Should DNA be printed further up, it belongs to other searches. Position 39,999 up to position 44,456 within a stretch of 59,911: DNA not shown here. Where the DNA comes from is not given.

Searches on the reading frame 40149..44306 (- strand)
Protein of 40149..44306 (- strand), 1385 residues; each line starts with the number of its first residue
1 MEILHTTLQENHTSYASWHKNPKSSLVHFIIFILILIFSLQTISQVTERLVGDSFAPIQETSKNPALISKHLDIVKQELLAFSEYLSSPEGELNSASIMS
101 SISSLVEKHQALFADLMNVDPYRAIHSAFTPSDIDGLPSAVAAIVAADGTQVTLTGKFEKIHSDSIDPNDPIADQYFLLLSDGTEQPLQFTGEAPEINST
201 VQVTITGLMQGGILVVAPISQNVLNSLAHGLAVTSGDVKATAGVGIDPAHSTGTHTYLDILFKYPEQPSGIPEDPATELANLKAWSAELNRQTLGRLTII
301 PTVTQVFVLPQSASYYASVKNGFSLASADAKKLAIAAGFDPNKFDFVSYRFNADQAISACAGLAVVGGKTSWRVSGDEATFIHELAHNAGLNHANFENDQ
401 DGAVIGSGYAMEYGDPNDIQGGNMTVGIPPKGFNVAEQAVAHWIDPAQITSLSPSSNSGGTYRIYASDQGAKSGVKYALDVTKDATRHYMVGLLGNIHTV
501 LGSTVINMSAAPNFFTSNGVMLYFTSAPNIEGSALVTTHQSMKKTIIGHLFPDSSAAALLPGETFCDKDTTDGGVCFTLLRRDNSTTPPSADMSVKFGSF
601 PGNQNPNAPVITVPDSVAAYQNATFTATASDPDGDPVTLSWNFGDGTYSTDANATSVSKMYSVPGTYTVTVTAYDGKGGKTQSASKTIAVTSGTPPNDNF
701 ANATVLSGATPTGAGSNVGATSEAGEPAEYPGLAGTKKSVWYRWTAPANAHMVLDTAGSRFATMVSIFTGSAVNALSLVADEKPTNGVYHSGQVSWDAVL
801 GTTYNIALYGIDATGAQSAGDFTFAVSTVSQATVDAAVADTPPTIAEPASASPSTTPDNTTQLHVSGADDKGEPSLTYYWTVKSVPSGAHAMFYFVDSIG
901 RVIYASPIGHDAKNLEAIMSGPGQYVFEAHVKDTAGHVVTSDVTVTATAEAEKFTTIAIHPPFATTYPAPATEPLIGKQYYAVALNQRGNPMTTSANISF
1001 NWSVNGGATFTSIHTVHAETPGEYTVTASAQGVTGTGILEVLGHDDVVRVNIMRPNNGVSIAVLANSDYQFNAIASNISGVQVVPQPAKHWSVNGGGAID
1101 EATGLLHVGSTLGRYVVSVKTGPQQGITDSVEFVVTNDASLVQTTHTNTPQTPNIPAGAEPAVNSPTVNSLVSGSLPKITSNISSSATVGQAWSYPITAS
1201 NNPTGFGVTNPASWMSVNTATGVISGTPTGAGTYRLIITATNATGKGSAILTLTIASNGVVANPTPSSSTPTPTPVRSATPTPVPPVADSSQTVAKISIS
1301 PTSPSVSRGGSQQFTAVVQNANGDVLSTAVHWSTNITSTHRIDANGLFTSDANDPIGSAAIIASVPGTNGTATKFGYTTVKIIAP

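Call 7: search_protein_families(library=ncbifam, proteins=[window:40149-44306:-], max_evalue=0.01)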
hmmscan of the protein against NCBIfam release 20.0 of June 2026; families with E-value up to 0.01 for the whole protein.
window:40149-44306:- (1385 aa): 0 families

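Call 75: search_protein_families(library=pfam, proteins=[window:40149-44306:-], max_evalue=0.001)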
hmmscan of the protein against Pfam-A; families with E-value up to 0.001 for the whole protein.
window:40149-44306:- (1385 aa): 6 families
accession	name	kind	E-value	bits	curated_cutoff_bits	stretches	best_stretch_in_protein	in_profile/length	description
PF18911.6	PKD_4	-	1.3e-16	60.9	27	1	603-690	1-85/85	PKD domain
PF00801.26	PKD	-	1e-14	54.7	23.5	1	614-684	8-76/80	PKD domain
PF05345.18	He_PIG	-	2.5e-07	31.5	24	1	1180-1255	5-95/96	Putative Ig domain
PF22352.2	K319L-like_PKD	-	1.1e-05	25.8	27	0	621-690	12-84/84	K319L-like, PKD domain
PF07495.19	Y_Y_Y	-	0.00032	21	26.6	0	662-690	35-62/65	Y_Y_Y domain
PF02368.24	Big_2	-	0.00042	20.7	22.8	1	1294-1352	2-58/79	Bacterial Ig-like domain (group 2)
